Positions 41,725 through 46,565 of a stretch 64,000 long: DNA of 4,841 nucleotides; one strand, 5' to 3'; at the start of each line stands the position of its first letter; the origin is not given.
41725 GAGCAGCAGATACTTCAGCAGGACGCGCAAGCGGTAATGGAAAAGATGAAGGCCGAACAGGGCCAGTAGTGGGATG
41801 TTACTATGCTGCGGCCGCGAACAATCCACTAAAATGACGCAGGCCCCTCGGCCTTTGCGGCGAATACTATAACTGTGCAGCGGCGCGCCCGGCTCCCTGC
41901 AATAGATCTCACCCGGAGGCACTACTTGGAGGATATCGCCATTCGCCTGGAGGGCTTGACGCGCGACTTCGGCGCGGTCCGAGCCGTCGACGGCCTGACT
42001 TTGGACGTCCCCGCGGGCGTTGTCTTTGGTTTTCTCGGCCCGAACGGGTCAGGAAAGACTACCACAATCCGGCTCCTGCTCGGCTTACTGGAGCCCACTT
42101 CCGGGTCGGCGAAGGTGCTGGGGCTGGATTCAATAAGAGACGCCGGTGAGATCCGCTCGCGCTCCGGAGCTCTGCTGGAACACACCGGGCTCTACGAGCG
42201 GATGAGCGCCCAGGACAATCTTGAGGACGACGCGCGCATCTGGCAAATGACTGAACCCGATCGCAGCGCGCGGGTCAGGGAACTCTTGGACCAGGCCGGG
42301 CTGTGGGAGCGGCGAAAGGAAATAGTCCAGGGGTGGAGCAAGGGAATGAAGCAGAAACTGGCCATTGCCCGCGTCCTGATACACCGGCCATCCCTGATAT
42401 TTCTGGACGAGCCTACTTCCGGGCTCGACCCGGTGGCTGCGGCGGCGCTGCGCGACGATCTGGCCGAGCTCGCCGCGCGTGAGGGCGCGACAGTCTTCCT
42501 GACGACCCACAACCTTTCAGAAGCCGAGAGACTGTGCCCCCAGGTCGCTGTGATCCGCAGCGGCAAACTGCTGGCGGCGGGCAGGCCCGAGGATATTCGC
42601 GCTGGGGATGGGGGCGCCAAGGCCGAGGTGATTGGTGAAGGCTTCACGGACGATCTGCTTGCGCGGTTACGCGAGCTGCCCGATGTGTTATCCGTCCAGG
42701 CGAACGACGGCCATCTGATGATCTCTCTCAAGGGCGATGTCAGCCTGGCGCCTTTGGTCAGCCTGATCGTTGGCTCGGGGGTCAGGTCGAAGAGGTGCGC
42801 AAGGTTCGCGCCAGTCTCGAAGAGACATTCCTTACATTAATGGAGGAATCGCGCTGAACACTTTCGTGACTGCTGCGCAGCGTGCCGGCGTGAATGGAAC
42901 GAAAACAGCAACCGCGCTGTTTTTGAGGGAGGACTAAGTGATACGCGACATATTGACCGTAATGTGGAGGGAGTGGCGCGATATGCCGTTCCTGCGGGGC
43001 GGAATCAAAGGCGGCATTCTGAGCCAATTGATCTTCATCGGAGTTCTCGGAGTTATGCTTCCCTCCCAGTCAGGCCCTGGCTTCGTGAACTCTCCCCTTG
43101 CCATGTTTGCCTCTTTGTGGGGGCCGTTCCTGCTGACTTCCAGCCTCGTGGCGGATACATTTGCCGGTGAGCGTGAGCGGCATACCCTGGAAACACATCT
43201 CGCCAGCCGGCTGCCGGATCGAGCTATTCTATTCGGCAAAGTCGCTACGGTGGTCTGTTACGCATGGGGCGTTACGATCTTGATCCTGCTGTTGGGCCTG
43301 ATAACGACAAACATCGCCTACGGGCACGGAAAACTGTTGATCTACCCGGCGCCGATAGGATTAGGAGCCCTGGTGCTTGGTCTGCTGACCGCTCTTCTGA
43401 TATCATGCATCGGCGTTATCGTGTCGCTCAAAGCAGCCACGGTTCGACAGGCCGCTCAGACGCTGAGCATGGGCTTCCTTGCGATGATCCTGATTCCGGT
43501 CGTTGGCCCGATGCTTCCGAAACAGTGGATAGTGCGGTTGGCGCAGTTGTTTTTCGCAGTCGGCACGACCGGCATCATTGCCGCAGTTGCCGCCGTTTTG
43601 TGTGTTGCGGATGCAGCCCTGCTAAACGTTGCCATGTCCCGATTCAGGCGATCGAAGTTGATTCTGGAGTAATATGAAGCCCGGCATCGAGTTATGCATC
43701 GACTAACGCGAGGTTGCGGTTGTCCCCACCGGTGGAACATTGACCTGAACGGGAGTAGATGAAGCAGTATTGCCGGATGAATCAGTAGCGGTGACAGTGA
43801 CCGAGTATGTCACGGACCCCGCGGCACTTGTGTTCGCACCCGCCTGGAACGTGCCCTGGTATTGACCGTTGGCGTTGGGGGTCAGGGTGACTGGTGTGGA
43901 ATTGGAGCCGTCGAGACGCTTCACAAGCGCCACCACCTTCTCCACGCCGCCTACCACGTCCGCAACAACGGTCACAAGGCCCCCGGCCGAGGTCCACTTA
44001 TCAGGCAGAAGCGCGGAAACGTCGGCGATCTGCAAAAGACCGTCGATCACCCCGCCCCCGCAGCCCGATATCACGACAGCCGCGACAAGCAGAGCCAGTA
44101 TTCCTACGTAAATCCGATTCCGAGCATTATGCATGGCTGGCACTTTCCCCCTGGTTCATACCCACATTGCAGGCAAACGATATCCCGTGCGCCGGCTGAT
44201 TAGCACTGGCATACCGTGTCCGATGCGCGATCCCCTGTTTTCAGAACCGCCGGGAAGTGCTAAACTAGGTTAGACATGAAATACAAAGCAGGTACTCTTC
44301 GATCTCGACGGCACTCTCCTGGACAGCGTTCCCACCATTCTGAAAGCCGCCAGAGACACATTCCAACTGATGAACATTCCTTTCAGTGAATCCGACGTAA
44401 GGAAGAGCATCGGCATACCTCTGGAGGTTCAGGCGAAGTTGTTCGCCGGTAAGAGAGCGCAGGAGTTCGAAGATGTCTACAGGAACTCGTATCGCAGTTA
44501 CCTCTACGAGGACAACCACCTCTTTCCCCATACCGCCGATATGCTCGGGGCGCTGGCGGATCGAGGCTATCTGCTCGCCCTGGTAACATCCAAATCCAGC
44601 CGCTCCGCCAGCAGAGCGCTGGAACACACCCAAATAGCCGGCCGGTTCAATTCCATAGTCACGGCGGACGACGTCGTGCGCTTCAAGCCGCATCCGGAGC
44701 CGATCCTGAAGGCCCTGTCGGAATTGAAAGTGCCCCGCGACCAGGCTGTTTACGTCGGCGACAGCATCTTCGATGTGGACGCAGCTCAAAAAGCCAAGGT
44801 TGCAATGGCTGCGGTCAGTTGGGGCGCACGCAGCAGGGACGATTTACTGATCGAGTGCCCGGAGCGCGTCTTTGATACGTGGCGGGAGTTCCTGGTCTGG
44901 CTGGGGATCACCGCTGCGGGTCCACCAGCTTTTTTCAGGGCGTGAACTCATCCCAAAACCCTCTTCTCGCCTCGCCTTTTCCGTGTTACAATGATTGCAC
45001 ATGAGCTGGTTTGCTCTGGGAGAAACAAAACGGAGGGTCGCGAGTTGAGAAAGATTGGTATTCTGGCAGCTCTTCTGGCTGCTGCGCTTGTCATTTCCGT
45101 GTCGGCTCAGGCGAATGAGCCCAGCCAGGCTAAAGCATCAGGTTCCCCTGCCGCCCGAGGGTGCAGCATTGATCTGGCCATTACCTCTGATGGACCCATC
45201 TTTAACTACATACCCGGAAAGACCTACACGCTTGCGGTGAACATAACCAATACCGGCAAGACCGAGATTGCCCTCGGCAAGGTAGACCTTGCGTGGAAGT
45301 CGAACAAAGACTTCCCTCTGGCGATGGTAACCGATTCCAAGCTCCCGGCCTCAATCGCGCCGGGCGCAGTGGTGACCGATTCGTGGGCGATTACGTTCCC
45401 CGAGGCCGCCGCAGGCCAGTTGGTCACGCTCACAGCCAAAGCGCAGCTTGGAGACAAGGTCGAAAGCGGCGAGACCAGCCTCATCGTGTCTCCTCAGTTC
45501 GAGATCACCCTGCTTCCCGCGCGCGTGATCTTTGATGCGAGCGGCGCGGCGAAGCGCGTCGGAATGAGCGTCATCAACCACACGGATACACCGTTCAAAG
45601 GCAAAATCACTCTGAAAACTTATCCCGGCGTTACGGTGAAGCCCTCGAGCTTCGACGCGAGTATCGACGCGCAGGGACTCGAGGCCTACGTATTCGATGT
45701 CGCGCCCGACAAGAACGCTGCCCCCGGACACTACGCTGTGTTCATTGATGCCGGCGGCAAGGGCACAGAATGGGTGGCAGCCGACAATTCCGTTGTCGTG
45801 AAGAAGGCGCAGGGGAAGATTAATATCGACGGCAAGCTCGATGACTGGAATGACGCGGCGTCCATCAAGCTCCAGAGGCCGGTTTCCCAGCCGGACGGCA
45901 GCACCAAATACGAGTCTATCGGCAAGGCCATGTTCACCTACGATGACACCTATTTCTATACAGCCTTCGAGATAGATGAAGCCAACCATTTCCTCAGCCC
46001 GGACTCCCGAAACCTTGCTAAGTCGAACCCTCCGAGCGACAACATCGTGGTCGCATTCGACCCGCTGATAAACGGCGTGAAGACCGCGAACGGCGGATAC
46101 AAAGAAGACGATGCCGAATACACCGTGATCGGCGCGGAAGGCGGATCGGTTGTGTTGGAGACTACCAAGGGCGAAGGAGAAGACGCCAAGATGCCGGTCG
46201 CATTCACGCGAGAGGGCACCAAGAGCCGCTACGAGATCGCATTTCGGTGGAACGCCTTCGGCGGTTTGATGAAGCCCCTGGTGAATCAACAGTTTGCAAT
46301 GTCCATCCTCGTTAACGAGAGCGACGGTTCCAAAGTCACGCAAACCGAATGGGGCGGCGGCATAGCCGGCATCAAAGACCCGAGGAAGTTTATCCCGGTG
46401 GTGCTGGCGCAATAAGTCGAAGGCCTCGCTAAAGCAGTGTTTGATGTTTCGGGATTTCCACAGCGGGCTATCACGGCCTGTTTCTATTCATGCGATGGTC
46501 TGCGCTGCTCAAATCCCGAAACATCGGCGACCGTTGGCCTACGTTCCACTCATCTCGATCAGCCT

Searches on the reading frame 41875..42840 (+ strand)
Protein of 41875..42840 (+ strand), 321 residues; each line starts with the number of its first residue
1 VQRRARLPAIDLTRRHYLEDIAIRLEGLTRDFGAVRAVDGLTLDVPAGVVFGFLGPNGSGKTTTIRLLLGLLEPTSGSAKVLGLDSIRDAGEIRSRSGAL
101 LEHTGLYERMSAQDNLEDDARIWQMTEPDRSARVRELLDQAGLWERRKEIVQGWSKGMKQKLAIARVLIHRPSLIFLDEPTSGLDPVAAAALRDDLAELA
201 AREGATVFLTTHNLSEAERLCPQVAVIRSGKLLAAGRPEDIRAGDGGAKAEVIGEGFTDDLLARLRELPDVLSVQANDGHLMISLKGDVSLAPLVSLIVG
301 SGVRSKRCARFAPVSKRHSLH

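Call 83: search_protein_families(library=pfam, proteins=[window:41875-42840:+], max_evalue=0.00001)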
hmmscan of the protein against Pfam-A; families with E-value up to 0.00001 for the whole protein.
window:41875-42840:+ (321 aa): 2 families
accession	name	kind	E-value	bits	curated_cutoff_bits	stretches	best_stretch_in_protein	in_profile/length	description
PF00005.33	ABC_tran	-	2.2e-27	96.8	25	1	39-182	2-137/137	ABC transporter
PF13304.12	AAA_21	-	1.9e-15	58.2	27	1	155-214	239-300/304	AAA domain, putative AbiEii toxin, Type IV TA system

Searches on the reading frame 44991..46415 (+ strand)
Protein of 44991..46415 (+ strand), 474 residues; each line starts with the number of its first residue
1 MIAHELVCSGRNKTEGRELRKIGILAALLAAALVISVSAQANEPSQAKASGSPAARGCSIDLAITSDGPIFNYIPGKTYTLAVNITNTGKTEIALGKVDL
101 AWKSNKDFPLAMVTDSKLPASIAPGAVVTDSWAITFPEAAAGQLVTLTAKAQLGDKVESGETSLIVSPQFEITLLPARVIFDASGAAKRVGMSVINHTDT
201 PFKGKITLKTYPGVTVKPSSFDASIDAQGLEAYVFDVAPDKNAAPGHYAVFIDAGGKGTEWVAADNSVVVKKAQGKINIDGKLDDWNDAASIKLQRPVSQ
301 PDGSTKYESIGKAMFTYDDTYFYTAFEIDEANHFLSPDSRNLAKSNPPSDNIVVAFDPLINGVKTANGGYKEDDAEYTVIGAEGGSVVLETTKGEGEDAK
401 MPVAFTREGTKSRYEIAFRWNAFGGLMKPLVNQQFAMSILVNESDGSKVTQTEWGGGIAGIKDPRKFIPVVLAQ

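Call 83: search_protein_families(library=pfam, proteins=[window:44991-46415:+], max_evalue=0.00001)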
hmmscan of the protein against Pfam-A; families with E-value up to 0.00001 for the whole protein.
window:44991-46415:+ (474 aa): 1 family
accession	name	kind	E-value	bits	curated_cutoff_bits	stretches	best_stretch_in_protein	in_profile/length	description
PF06452.16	CBM9_1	-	7e-06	26.5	23.4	0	279-451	1-158/185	Carbohydrate family 9 binding domain-like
